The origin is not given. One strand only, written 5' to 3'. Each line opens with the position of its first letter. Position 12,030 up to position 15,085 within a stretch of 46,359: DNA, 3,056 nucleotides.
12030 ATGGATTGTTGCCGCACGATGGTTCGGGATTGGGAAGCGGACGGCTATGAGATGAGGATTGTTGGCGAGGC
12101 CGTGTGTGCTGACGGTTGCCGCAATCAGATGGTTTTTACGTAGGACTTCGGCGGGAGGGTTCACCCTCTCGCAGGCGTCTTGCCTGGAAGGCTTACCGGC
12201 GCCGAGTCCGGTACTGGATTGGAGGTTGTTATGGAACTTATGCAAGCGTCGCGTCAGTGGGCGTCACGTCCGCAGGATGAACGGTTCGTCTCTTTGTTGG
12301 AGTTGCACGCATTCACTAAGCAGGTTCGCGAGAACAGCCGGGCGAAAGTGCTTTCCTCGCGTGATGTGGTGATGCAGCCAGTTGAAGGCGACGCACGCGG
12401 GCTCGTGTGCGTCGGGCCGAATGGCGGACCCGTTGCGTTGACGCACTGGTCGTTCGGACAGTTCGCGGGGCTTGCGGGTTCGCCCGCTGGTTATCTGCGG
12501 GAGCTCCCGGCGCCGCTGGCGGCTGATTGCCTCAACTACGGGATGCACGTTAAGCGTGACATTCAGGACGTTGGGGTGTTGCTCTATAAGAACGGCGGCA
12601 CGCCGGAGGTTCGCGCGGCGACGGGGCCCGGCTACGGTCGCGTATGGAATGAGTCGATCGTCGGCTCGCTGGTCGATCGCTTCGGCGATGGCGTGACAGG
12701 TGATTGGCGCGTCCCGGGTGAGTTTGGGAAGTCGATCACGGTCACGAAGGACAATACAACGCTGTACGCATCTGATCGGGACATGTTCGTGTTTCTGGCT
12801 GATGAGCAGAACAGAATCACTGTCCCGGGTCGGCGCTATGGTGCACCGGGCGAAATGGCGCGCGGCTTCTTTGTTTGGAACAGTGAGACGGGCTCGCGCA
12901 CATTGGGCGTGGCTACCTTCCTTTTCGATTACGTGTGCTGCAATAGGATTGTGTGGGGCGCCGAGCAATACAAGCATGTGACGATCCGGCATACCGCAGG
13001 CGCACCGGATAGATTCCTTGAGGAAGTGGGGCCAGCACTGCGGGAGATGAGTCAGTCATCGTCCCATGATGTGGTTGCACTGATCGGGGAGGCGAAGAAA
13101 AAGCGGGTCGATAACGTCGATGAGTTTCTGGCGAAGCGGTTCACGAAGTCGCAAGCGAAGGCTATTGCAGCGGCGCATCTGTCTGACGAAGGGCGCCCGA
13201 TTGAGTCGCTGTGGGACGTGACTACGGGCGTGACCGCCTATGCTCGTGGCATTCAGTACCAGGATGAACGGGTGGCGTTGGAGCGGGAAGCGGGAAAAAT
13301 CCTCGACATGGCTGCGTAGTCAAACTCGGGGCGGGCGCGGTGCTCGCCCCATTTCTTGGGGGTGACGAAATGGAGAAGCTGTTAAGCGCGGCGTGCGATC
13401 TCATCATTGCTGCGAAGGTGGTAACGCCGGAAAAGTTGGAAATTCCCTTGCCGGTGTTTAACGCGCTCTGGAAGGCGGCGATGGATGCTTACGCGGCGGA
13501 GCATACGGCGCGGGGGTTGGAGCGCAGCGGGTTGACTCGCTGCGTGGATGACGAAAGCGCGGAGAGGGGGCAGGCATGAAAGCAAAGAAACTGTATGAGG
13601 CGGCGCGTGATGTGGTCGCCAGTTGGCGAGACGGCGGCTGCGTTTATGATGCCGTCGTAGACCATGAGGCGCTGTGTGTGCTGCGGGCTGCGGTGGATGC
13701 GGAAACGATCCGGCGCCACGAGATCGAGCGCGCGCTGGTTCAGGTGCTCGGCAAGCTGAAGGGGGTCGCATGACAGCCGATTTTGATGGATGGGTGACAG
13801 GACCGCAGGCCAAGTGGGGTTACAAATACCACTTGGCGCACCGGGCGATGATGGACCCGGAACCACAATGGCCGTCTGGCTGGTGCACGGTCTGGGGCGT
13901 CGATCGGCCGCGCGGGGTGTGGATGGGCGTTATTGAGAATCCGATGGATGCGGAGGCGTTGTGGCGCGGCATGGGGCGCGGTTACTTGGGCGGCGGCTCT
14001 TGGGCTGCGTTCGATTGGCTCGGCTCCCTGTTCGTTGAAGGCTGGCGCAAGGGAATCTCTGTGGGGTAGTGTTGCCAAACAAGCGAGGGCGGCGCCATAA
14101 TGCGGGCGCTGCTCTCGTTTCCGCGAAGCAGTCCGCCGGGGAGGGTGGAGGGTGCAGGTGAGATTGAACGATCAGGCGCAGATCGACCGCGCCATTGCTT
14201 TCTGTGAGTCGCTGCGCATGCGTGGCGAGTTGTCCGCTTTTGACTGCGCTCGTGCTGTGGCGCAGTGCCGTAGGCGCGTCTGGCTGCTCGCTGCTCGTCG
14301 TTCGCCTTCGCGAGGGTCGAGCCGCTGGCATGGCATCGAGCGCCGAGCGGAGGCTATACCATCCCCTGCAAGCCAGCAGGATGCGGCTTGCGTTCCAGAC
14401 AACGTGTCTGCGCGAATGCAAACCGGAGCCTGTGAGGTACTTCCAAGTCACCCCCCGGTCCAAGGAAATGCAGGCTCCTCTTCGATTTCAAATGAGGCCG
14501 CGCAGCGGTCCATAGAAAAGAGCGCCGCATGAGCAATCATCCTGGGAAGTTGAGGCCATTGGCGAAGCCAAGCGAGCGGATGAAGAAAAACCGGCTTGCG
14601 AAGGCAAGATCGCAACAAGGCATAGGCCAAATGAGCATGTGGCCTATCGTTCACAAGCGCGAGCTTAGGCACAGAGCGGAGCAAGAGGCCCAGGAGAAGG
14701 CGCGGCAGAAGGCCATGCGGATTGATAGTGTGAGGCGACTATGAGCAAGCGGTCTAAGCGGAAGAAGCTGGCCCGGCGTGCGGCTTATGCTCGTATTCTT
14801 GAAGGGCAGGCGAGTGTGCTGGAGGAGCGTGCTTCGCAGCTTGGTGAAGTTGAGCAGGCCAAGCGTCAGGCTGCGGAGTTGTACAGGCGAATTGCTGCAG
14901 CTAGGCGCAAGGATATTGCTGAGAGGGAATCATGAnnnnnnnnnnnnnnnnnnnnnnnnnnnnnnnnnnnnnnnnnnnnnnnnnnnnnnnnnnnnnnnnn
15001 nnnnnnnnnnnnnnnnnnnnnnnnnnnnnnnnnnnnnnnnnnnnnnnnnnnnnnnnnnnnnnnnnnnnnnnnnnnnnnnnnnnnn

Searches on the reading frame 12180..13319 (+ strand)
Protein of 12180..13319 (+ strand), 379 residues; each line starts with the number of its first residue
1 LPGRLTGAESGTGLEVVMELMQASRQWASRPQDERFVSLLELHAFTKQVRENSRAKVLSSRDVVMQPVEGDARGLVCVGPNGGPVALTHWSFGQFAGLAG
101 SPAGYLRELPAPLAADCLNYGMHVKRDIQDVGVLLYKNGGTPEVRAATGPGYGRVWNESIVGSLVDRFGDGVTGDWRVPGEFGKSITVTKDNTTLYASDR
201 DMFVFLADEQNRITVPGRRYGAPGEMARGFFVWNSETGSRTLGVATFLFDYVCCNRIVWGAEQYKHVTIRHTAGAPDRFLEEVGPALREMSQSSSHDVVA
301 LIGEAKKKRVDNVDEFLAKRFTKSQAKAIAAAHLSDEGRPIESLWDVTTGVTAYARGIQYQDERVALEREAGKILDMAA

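Call 11: search_protein_families(library=phrogs, proteins=[window:12180-13319:+])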
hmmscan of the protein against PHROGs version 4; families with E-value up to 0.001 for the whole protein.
window:12180-13319:+ (379 aa): 1 family
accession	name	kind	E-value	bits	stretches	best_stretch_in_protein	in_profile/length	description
phrog_1362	-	unknown function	3.1e-47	162.5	1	30-378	3-386/391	-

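Call 15: find_related_loci(query=window:12180-13319:+, collection=viral_contigs, flank=8000)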
Query window:12180-13319:+ (379 aa) in viral_contigs; peptide patterns used: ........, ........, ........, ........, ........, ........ (x = any residue, [..] = any of these).
245 stretches matched a pattern; 242 encode a relative of the query (tblastn E <= 1e-3); the best 80 are kept; 80 distinct loci.
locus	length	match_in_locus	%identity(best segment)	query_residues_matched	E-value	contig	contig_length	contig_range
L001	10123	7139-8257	66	5-376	3e-174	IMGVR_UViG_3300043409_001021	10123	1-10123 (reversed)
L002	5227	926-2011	66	15-376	1e-177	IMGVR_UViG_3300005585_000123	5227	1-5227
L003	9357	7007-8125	66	5-376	5e-174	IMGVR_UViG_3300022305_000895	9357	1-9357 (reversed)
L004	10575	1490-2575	66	15-376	4e-174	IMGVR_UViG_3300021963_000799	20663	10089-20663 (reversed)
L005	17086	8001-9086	65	15-376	3e-173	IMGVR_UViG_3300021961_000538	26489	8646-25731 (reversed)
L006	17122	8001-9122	65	2-378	2e-167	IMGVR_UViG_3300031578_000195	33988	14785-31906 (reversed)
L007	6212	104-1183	64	20-379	5e-165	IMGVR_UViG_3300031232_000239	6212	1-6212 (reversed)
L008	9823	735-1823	66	20-379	1e-163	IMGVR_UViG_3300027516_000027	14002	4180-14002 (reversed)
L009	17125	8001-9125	63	5-379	4e-162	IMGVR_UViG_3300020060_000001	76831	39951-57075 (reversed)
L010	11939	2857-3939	62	20-379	1e-160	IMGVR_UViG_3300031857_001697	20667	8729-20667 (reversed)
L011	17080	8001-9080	64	20-379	2e-159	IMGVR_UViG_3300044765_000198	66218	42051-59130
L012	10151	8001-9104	64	18-379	2e-159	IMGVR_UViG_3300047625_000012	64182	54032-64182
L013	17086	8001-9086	64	20-379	5e-159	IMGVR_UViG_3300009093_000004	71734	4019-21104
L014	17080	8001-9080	64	20-379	1e-158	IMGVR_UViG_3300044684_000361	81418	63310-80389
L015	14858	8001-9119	63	9-377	3e-157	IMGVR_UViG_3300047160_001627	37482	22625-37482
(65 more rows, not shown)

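Call 17: list_cluster_members(proteins=[window:12180-13319:+, window:16249-16530:+, window:16640-17884:+, window:22134-24308:+, window:18462-18899:+, window:14932-15102:+, window:14741-14935:+, window:20224-21270:+])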
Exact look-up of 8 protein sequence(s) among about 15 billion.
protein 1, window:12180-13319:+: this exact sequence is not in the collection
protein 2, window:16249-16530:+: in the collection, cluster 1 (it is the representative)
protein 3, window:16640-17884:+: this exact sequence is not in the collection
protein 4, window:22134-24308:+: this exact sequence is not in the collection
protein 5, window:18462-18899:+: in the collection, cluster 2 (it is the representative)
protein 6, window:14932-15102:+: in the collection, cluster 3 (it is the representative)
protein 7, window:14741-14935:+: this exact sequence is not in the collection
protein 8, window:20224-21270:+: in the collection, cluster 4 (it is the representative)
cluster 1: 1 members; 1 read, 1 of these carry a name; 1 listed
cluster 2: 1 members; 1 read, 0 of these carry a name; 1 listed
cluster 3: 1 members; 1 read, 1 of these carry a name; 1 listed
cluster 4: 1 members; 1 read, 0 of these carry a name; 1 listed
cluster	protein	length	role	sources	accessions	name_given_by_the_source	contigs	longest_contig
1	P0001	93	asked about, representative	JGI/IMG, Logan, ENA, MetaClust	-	\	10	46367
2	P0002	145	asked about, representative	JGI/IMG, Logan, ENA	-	-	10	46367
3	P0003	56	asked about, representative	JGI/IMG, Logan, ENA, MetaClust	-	\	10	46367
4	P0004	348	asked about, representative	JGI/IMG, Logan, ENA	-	-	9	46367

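Call 18: find_encoding_contigs(protein=P0001, flank=6000, max_places=10)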
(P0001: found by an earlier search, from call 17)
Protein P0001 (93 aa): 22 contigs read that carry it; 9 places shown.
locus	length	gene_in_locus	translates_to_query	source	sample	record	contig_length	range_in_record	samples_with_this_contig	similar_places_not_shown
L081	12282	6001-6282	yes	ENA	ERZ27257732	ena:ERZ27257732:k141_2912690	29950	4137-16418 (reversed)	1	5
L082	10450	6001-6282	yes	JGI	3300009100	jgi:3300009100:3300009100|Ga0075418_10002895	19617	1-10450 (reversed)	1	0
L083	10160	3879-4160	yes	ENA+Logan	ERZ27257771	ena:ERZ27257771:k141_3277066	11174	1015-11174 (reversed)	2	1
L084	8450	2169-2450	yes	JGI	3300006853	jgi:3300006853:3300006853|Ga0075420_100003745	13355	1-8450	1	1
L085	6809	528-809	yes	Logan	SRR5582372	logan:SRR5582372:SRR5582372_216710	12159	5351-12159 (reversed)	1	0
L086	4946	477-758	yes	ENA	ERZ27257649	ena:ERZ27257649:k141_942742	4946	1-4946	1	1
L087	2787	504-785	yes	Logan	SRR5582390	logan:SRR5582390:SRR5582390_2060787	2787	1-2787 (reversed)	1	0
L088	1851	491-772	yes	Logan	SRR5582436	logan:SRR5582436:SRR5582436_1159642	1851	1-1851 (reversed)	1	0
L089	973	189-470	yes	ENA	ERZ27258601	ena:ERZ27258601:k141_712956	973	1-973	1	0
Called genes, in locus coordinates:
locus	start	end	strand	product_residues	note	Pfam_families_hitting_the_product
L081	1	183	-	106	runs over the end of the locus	-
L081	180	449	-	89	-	-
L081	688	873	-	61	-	-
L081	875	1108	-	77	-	-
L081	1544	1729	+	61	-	-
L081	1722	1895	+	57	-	-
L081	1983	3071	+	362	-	-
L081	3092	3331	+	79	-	-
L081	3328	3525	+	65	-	-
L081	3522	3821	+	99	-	-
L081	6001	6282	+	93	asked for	-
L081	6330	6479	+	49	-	-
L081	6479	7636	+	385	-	PF13229:Beta_helix (weak)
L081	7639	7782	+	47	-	-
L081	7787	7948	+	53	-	-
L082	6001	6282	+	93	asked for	-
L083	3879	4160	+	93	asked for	-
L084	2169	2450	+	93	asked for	-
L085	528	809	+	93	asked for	-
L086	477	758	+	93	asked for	-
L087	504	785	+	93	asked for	-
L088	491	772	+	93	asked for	-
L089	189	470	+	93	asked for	-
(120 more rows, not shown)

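Call 23: find_homologous_proteins(query=P0001)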
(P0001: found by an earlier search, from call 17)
Query P0001 (93 aa): 1 proteins with E <= 0.001 among 1 candidates.
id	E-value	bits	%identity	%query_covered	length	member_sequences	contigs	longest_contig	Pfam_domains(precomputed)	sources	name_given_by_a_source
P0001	6.3e-58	211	100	100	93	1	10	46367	-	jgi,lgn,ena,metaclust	metaclust:\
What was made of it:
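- Tried and rejected: It has no homologues in the protein collection (call 23).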

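Call 27: find_encoding_contigs(protein=P0003, flank=3000, max_places=10)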
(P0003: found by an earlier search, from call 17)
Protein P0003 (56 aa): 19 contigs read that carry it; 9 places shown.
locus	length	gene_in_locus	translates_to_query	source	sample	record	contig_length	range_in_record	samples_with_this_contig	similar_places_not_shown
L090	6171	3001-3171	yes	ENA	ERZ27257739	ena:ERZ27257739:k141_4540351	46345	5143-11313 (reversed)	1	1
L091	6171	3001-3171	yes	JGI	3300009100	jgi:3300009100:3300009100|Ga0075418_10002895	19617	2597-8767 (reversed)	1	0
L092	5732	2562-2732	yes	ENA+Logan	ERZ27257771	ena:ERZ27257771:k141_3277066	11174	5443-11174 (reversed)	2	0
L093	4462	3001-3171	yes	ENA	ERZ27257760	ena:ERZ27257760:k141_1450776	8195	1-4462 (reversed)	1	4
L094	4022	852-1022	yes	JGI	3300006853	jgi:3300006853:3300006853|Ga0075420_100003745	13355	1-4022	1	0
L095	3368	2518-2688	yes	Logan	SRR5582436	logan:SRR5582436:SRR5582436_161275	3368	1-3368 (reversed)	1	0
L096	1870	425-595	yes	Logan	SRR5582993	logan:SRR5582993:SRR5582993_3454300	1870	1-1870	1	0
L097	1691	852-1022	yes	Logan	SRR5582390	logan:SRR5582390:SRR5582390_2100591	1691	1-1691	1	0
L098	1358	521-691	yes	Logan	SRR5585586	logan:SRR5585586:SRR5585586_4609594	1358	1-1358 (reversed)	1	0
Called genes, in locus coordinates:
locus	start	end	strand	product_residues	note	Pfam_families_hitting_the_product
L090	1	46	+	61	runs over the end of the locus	-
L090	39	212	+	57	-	-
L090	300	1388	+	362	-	-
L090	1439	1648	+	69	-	-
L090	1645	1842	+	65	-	-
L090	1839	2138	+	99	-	-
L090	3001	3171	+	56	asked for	-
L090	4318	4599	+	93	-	-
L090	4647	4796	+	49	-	-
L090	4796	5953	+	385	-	PF13229:Beta_helix (weak)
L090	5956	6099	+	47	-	-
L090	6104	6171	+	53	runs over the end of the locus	-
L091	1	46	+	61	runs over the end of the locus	-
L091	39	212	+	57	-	-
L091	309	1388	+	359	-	-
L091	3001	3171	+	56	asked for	-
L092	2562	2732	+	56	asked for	-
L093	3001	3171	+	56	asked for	-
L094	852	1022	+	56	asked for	-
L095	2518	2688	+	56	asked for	-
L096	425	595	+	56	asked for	-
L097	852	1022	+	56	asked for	-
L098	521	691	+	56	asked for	-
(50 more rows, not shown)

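Call 56: find_homologous_proteins(query=window:12231-13319:+, max_evalue=1e-60)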
Query window:12231-13319:+ (362 aa): 3798 proteins with E <= 1e-60 among 8000 candidates; the best 120 are listed.
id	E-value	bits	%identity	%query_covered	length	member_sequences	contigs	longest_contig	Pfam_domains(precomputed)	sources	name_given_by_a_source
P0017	2.2e-242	821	100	99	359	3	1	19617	-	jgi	-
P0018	7.3e-215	731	86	100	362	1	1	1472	PF06067.17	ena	-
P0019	2.4e-177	607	71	99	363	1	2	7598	PF06067.17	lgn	-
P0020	4.2e-172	590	69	99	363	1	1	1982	-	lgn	-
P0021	5.0e-172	590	70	99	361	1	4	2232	-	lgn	-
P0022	2.2e-171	588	68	100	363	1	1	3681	-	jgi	jgi:hypothetical protein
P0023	9.8e-171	586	68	99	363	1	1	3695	PF06067.17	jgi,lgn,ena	-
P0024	1.7e-170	585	69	99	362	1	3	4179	PF06067.17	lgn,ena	-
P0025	2.0e-170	585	70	99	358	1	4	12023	PF06067.17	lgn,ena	-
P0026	1.0e-169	582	69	99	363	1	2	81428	PF06067.17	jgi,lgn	jgi:hypothetical protein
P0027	2.1e-169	581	69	99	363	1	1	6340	PF06067.17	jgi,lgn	jgi:hypothetical protein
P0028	4.0e-169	580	69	99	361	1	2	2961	PF06067.17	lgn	-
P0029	1.3e-168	579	67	100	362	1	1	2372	PF06067.17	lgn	-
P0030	2.9e-168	577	68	99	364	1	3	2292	PF06067.17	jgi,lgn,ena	-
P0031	8.6e-168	576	68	99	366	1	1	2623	PF06067.17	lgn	-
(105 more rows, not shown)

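Call 57: find_encoding_contigs(protein=P0019, flank=8000, max_places=3)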
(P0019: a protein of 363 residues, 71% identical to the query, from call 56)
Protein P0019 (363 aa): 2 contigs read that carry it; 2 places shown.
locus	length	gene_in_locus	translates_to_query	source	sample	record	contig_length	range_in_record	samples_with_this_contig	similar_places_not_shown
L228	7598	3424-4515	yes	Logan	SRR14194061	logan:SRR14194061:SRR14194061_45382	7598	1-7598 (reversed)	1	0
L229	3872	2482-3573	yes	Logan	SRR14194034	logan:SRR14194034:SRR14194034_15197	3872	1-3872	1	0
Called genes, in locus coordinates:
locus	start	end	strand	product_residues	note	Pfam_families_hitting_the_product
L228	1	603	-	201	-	?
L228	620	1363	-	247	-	-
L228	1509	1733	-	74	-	-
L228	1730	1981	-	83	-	-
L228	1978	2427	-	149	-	PF00227:Proteasome (faint)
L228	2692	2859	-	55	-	-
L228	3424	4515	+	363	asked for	PF06067:DUF932 (weak)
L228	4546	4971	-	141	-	-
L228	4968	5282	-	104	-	PF06147:DUF968 (weak), PF16786:RecA_dep_nuc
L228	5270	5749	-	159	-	-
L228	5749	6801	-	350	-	PF00589:Phage_integrase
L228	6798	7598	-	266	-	?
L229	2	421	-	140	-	?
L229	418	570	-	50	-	-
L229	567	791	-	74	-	-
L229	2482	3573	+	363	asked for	PF06067:DUF932 (weak)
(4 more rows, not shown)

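Call 58: find_encoding_contigs(protein=P0025, flank=8000, max_places=3)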
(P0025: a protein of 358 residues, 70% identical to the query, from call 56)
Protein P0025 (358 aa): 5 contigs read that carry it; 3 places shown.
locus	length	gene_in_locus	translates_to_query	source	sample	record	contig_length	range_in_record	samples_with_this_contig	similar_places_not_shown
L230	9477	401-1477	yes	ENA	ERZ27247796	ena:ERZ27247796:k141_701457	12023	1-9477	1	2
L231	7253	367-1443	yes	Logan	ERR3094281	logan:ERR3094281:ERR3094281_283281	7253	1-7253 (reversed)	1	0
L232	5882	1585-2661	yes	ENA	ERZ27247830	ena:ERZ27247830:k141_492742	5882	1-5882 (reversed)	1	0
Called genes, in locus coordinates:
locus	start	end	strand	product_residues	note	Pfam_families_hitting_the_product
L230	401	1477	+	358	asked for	PF06067:DUF932 (weak)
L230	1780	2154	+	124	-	-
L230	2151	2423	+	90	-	-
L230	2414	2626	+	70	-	-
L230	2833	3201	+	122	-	-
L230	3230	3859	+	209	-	-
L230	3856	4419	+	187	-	-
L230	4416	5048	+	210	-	PF23802:DUF7178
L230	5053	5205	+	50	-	-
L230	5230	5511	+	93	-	-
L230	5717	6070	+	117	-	-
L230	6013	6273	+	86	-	-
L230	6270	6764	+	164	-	-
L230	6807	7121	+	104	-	-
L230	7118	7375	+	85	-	-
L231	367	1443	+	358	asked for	PF06067:DUF932 (weak)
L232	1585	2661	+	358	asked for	PF06067:DUF932 (weak)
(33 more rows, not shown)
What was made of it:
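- Tried and rejected: They sit in unrelated contexts (calls 57, 58).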

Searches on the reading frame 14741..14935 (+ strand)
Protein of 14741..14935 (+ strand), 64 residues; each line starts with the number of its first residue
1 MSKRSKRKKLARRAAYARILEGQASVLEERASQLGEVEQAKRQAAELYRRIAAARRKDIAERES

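Call 86: search_protein_families(library=pfam, proteins=[window:14741-14935:+], max_evalue=1)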
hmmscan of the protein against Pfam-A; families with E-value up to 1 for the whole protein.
window:14741-14935:+ (64 aa): 2 families
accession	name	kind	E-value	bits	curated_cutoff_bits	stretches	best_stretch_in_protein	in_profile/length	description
PF14775.11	NYD-SP28_assoc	-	0.08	13.5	27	1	25-50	30-55/60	Sperm tail C-terminal domain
PF16708.10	LppA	-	0.16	12.4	26.4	1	21-56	10-45/153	Lipoprotein confined to pathogenic Mycobacterium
